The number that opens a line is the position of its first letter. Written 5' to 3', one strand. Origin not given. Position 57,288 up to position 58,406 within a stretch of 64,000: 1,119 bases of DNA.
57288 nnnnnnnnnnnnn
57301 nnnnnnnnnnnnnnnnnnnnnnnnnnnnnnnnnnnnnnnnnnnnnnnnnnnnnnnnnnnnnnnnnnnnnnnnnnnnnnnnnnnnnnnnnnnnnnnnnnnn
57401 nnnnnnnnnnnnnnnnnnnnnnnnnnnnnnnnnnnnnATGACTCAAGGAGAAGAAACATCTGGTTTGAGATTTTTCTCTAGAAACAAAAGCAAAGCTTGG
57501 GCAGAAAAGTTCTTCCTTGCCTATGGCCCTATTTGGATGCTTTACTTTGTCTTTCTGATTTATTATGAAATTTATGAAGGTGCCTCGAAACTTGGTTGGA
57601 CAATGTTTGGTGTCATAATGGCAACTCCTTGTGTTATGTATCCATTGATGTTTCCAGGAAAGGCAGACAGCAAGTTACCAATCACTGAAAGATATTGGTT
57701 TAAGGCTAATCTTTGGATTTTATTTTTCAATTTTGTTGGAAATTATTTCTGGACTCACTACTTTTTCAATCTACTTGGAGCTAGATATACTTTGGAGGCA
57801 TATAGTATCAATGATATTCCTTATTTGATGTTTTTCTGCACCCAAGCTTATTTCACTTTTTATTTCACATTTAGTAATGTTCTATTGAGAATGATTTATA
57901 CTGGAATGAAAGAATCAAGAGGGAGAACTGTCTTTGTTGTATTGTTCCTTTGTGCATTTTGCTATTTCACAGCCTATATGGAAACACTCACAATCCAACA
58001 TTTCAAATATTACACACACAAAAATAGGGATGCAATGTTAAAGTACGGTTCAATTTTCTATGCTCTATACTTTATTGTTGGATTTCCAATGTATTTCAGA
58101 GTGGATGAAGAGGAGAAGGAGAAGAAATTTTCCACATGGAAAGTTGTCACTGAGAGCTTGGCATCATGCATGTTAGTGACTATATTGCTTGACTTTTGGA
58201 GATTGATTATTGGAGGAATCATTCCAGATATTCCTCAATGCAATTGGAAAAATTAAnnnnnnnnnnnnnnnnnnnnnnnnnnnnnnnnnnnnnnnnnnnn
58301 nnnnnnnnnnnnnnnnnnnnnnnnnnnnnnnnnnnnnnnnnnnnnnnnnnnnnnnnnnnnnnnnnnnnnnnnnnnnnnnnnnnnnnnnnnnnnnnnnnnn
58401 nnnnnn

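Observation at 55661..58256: Divergent gene pair: Rieske non-heme oxygenase and cycloeucalenol cycloisomerase (possible sterol-modification module)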

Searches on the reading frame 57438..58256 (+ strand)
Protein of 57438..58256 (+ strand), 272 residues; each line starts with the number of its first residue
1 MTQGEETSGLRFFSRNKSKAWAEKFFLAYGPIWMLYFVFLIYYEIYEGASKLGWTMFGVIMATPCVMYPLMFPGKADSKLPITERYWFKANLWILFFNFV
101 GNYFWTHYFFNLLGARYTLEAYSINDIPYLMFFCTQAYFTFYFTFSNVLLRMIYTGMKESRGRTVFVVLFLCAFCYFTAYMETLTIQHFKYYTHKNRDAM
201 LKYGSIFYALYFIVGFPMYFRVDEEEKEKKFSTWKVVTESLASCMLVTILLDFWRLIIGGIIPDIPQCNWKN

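Call 3: search_protein_families(library=pfam, proteins=[window:57438-58256:+], max_evalue=0.01)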
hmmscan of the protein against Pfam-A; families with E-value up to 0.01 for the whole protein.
window:57438-58256:+ (272 aa): 0 families

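Call 4: search_protein_families(library=ncbifam, proteins=[window:57438-58256:+], max_evalue=0.01)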
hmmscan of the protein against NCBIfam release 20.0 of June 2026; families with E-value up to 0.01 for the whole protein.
window:57438-58256:+ (272 aa): 0 families

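Call 5: find_homologous_proteins(query=window:57438-58256:+)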
Query window:57438-58256:+ (272 aa): 172 proteins with E <= 0.001 among 456 candidates; the best 120 are listed.
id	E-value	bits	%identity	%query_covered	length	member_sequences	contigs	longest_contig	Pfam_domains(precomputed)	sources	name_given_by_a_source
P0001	1.6e-127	443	71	97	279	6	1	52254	-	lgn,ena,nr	nr:unnamed protein product [Naegleria fowleri]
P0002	2.5e-121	423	70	95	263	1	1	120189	-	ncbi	ncbi:hypothetical protein ABK040_016537 [Willaertia magna]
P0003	6.8e-107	376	83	73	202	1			-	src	-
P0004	1.0e-103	365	63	95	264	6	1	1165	-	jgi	jgi:cycloeucalenol cycloisomerase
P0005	2.9e-103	364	59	95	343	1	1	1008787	-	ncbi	ncbi:hypothetical protein ABK040_005576 [Willaertia magna]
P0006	1.4e-102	361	61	95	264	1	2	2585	-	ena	-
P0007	2.0e-99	351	58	95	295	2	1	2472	-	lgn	-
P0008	4.4e-94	334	57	97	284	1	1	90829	-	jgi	jgi:cycloeucalenol cycloisomerase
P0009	9.0e-86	306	53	94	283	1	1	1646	-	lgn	-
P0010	4.5e-80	288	54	92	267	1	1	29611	-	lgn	-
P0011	6.1e-77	277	48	93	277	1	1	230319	-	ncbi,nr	ncbi:hypothetical protein FOA52_009619 [Chlamydomonas sp. UWO 241]|nr:hypothetical protein FOA52_009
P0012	4.2e-76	275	56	81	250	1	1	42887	-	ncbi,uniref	ncbi:cycloeucalenol cycloisomerase [Acrasis kona]|uniref:Cycloeucalenol cycloisomerase n=1 Tax=Acras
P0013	6.8e-75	271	47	95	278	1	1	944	-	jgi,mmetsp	mmetsp:Transcript_26971/g.46495 ORF Transcript_26971/g.46495 Transcript_26971/m.46495 type:complete 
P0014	1.5e-74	269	49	93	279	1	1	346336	-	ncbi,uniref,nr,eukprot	ncbi:cycloeucalenol cycloisomerase [Raphidocelis subcapitata]|uniref:Cycloeucalenol cycloisomerase n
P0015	3.5e-74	268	47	92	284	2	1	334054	-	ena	-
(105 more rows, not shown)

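Call 8: find_encoding_contigs(protein=P0001, flank=10000, max_places=3)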
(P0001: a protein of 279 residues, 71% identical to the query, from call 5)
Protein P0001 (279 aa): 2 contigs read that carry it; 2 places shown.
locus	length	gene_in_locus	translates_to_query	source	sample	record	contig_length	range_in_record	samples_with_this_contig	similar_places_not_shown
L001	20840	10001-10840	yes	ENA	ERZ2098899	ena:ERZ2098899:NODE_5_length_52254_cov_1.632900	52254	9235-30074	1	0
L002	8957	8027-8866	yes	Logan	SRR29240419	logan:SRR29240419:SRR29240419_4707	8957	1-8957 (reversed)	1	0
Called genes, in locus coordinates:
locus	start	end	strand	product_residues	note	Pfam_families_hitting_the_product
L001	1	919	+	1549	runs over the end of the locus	PF00136:DNA_pol_B, PF22634:POL2_thumb, PF08490:DUF1744, PF23250:zf_DPOE_2, PF22912:zf-DPOE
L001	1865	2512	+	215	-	-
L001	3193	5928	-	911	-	PF02861:Clp_N, PF00004:AAA, PF17871:AAA_lid_9, PF00158:Sigma54_activat (weak), PF00004:AAA, PF07724:AAA_2, PF07728:AAA_5, PF10431:ClpB_D2-small, +11 more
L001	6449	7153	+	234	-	PF06201:PITH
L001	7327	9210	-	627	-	PF12247:MKT1_N, PF12246:MKT1_C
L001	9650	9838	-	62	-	-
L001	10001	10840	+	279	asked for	-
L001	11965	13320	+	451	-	PF00564:PB1 (weak), PF00989:PAS, PF13188:PAS_8 (faint), PF24820:Diguanyl_cycl_sensor (faint), PF13426:PAS_9, PF00989:PAS, PF08448:PAS_4 (weak), PF13426:PAS_9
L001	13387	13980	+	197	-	-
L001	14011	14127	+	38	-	-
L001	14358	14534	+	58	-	PF00023:Ank (weak), PF12796:Ank_2 (weak), PF13606:Ank_3 (faint)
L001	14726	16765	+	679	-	PF02209:VHP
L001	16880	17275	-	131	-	-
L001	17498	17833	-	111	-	-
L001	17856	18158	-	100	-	-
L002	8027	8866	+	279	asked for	-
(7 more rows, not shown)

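Call 9: find_encoding_contigs(protein=P0002, flank=10000, max_places=3)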
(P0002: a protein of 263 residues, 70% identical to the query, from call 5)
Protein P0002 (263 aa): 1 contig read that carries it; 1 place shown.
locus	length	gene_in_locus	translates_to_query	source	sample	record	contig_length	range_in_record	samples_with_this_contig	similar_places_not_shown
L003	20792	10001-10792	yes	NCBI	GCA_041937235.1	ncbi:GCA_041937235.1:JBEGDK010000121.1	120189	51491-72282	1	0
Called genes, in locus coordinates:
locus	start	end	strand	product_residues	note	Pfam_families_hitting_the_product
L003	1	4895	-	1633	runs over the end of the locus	PF01436:NHL (faint), PF25021:TEN_NHL (weak), PF23106:EGF_Teneurin (faint), PF25024:EGF_TEN, PF00615:RGS (weak)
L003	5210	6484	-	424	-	PF00134:Cyclin_N, PF02984:Cyclin_C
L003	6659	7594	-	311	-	PF02517:Rce1-like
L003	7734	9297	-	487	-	PF00515:TPR_1 (faint), PF07719:TPR_2 (faint)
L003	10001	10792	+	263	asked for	-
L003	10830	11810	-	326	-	PF13419:HAD_2 (faint)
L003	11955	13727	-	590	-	PF12799:LRR_4 (faint), PF14580:LRR_9, PF13855:LRR_8 (weak)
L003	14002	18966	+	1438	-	PF16209:PhoLip_ATPase_N, PF00122:E1-E2_ATPase (weak), PF00702:Hydrolase (faint), PF13246:Cation_ATPase (weak), PF16212:PhoLip_ATPase_C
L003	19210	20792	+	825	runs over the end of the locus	PF07973:tRNA_SAD (weak), PF00587:tRNA-synt_2b, PF03129:HGTP_anticodon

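Call 12: find_encoding_contigs(protein=P0005, flank=10000, max_places=2)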
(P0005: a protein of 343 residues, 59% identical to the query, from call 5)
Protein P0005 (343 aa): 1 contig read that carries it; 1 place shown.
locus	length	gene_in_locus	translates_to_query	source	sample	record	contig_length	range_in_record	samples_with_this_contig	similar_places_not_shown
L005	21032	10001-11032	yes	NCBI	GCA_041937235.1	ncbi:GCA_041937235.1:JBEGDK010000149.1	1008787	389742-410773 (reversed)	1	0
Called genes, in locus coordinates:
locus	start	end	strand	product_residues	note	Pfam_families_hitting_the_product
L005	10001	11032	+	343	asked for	-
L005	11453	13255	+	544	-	PF00536:SAM_1, PF07647:SAM_2, PF24820:Diguanyl_cycl_sensor (faint), PF00989:PAS, PF13426:PAS_9, PF00989:PAS, PF13188:PAS_8 (weak), PF13426:PAS_9, +2 more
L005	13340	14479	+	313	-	PF25390:WD40_RLD, PF00415:RCC1 (faint), PF13540:RCC1_2 (faint)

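Call 19: list_cluster_members(proteins=[P0121, P0122, window:57438-58256:+, P0003, P0008, P0123])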
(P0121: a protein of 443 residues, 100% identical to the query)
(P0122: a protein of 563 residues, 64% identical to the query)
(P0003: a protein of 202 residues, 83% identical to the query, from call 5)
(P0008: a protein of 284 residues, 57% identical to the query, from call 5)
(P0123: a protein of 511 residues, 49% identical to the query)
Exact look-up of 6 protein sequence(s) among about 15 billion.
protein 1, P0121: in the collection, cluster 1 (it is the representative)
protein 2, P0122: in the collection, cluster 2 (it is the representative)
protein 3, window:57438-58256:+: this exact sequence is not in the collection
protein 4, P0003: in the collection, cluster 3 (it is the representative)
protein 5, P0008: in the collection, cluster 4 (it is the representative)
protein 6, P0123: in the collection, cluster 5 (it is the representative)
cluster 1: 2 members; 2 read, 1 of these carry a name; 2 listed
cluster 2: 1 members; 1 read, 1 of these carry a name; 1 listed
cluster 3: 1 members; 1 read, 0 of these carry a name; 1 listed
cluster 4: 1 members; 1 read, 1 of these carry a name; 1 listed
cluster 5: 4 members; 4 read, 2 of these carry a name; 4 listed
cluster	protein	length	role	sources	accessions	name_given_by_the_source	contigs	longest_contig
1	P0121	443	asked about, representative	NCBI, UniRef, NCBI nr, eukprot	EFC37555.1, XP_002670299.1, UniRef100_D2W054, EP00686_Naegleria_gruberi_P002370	predicted protein [Naegleria gruberi] | Predicted protein n=1 Tax=Naegleria gruberi TaxID=5762 RepID=D2W054_NAEGR | uncharacterized protein NAEGRDRAFT_53656 [Naegleria gruberi]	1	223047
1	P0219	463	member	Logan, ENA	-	-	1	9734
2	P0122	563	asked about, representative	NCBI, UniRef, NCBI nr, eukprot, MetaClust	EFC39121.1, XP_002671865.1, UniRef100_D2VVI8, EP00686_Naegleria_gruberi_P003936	predicted protein [Naegleria gruberi] | Predicted protein n=1 Tax=Naegleria gruberi TaxID=5762 RepID=D2VVI8_NAEGR | uncharacterized protein NAEGRDRAFT_52597 [Naegleria gruberi]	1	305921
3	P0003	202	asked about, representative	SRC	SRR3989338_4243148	-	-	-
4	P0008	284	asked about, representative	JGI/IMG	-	cycloeucalenol cycloisomerase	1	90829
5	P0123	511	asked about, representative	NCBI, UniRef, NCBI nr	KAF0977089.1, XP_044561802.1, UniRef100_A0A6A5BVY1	hypothetical protein FDP41_003742 [Naegleria fowleri] | Rieske domain-containing protein n=1 Tax=Naegleria fowleri TaxID=5763 ... | uncharacterized protein FDP41_003742 [Naegleria fowleri]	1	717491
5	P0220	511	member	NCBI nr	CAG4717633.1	unnamed protein product [Naegleria fowleri]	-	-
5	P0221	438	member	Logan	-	-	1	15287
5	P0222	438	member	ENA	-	-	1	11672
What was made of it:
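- On Neverland/DAF-36/DES7 (KshA-clan sterol and steroid Rieske oxygenases): The window protein is XP_002670299 (call 19).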

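Call 48: find_homologous_proteins(query=P0001, max_evalue=1e-20)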
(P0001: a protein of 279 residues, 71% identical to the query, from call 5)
Query P0001 (279 aa): 506 proteins with E <= 1e-20 among 647 candidates; the best 120 are listed.
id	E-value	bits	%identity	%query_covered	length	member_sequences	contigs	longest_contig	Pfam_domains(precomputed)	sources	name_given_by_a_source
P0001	7.2e-189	644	100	100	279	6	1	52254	-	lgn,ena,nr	nr:unnamed protein product [Naegleria fowleri]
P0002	1.5e-144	499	82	95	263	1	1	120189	-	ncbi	ncbi:hypothetical protein ABK040_016537 [Willaertia magna]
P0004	4.5e-120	419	70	94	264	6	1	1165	-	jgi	jgi:cycloeucalenol cycloisomerase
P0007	2.3e-117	410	65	94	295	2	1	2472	-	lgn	-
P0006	8.6e-116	405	66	95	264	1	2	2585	-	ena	-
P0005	3.5e-115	403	63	95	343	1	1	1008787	-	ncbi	ncbi:hypothetical protein ABK040_005576 [Willaertia magna]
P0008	1.1e-110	388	64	96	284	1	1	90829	-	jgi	jgi:cycloeucalenol cycloisomerase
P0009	1.2e-89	319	55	95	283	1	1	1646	-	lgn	-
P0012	1.0e-88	316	63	80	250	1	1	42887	-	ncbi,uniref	ncbi:cycloeucalenol cycloisomerase [Acrasis kona]|uniref:Cycloeucalenol cycloisomerase n=1 Tax=Acras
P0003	2.3e-88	315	70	71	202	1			-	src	-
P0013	2.7e-86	308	52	98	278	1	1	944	-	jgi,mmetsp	mmetsp:Transcript_26971/g.46495 ORF Transcript_26971/g.46495 Transcript_26971/m.46495 type:complete 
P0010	1.6e-85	305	55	94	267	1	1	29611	-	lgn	-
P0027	4.4e-81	291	50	93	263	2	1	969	-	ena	-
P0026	2.4e-80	288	65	70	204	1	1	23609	-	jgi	jgi:cycloeucalenol cycloisomerase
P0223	2.5e-78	282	50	95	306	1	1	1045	-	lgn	-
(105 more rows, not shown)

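Call 65: find_related_loci(query=window:57438-58256:+, collection=metagenome_contigs, flank=6000)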
Query window:57438-58256:+ (272 aa) in metagenome_contigs; peptide patterns used: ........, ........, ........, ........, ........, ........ (x = any residue, [..] = any of these).
216 stretches matched a pattern; 172 encode a relative of the query (tblastn E <= 1e-3); the best 80 are kept; 80 distinct loci.
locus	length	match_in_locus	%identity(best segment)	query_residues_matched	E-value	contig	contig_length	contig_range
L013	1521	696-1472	58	11-268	3e-110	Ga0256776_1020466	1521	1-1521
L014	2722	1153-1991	49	14-261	3e-71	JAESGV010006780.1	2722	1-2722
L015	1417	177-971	42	5-261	1e-73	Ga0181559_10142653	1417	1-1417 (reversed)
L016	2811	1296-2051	43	14-261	5e-70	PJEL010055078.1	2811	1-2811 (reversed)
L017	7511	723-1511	44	2-256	2e-68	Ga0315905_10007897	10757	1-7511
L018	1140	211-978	45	12-263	7e-73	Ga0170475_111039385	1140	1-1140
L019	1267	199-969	43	14-270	4e-72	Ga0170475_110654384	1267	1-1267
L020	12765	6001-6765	42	14-264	6e-68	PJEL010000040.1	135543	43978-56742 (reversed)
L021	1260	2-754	44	19-269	9e-70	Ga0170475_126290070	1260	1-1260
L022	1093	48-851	43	1-262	2e-69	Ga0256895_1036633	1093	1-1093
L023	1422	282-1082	40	6-268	3e-67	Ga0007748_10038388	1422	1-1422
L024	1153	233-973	43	16-262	2e-65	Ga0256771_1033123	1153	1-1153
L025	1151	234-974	43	16-262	2e-65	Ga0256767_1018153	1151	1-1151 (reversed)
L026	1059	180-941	43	12-263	1e-65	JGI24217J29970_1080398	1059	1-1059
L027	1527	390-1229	38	4-268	3e-63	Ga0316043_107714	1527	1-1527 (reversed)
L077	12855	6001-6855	29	2-262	1e-29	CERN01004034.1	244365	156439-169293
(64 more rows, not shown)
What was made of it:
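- Tried and rejected: A metagenome scan for close Naegleria CPI loci found nothing closer than 58% identity (call 65).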

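Call 68: search_protein_families(library=pfam, proteins=[L077:579-1280:+, L077:1286-2290:-, L077:2388-3851:+, L077:3875-5950:+, L077:5989-6864:+, L077:6969-7373:+, L077:8085-10310:+, L077:10294-11460:+, L077:11853-12422:+, L077:8019-9674:-], max_evalue=0.001)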
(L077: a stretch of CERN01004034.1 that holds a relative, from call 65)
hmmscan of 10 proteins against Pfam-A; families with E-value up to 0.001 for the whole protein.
L077:579-1280:+ (233 aa): 1 family
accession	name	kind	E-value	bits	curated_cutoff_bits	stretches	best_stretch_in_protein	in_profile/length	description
PF00440.29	TetR_N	-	7.1e-12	45.4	24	1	52-98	1-47/47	Bacterial regulatory proteins, tetR family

L077:1286-2290:- (334 aa): 10 families
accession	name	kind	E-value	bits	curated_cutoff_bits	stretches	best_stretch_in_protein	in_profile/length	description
PF01370.27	Epimerase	-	2.2e-29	103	20.9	1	3-227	1-235/240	NAD dependent epimerase/dehydratase family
PF01073.25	3Beta_HSD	-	4.9e-19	68.9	22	1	4-155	1-157/280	3-beta hydroxysteroid dehydrogenase/isomerase family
PF13460.12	NAD_binding_10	-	7.2e-16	59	27.2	1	7-175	1-148/184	NAD(P)H-binding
PF07993.18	NAD_binding_4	-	3.1e-14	53.2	20.1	1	5-179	1-211/258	Male sterility protein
PF16363.11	GDP_Man_Dehyd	-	9.3e-14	52.1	27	1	4-224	1-241/332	GDP-mannose 4,6 dehydratase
PF04321.23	RmlD_sub_bind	-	3.7e-12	46.3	27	1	1-161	1-142/287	RmlD substrate binding domain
PF05368.20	NmrA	-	1.8e-10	41.3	27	1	2-91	4-90/298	NmrA-like family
PF00106.31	adh_short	-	4e-07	30.1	26.6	1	3-174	3-183/195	short chain dehydrogenase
PF08659.16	KR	-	4.2e-07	30.5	22.6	1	3-131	3-148/180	KR domain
PF02719.21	Polysacc_synt_2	-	0.00019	21.1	20.2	1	3-122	1-131/293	Polysaccharide biosynthesis protein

L077:2388-3851:+ (487 aa): 2 families
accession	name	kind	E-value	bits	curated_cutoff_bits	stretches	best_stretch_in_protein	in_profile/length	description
PF00890.30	FAD_binding_2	-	3e-46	158.9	20.4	1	18-452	1-402/414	FAD binding domain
PF01266.30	DAO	-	1.9e-09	38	27.9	1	18-236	1-206/353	FAD dependent oxidoreductase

L077:3875-5950:+ (691 aa): 11 families
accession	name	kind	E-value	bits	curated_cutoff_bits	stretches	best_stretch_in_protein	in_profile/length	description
PF00724.26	Oxidored_FMN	-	3.7e-58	197.9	27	1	7-336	2-341/342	NADH:flavin oxidoreductase / NADH oxidase family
PF07992.20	Pyr_redox_2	-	1.3e-16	61.3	26.1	1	384-635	2-234/291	Pyridine nucleotide-disulphide oxidoreductase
PF00070.33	Pyr_redox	-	1.5e-11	45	22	1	384-422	1-38/82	Pyridine nucleotide-disulphide oxidoreductase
PF13450.12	NAD_binding_8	-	2.6e-08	34.5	21.9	1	387-422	1-36/68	NAD(P)-binding Rossmann-like domain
PF01266.30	DAO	-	3.2e-08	33.9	27.9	1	384-420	1-38/353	FAD dependent oxidoreductase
PF00890.30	FAD_binding_2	-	2.9e-06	27.2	20.4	1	385-424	2-41/414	FAD binding domain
PF12831.13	FAD_oxidored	-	9.2e-06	25.6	27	1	385-424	2-41/416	FAD dependent oxidoreductase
PF13241.12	NAD_binding_7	-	4.9e-05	24.3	22.1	0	544-582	7-45/104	Putative NAD(P)-binding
PF03486.20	HI0933_like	-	0.00017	21.5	50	1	384-420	2-38/244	HI0933-like protein Rossmann domain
PF01207.24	Dus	-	0.00035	20.2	20.4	1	184-350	96-250/311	Dihydrouridine synthase (Dus)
PF01262.27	AlaDh_PNT_C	-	0.00047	20.1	23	1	376-473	20-99/214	Alanine dehydrogenase/PNT, C-terminal domain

L077:5989-6864:+ (291 aa): 0 families

L077:6969-7373:+ (134 aa): 0 families

L077:8085-10310:+ (741 aa): 2 families
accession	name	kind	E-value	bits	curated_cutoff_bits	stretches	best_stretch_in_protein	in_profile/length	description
PF00593.30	TonB_dep_Rec_b-barrel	-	3.6e-18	67.1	27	1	254-696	102-435/436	TonB dependent receptor-like, beta-barrel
PF07715.20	Plug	-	3.6e-16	60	23.9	1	41-145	2-106/107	TonB-dependent Receptor Plug Domain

L077:10294-11460:+ (388 aa): 3 families
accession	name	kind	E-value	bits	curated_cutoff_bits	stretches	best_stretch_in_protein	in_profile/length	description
PF19298.5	KshA_C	-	2e-35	123.2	23.3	1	190-382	2-207/207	3-Ketosteroid 9alpha-hydroxylase C-terminal domain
PF00355.32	Rieske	-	3.3e-20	72.2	20.3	1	74-165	2-84/88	Rieske [2Fe-2S] domain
PF19112.6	VanA_C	-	3.4e-05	24.5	23.5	0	293-355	99-157/193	Vanillate O-demethylase oxygenase C-terminal domain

L077:11853-12422:+ (189 aa): 0 families

L077:8019-9674:- (551 aa): 0 families
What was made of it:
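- On Neverland/DAF-36/DES7 (KshA-clan sterol and steroid Rieske oxygenases): The same model scores 123 bits on a genuine KshA-type protein in L077 (call 68).
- In a bacterial contig a CPI-like gene lies in a cluster with a KshA-type Rieske oxygenase (call 68).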
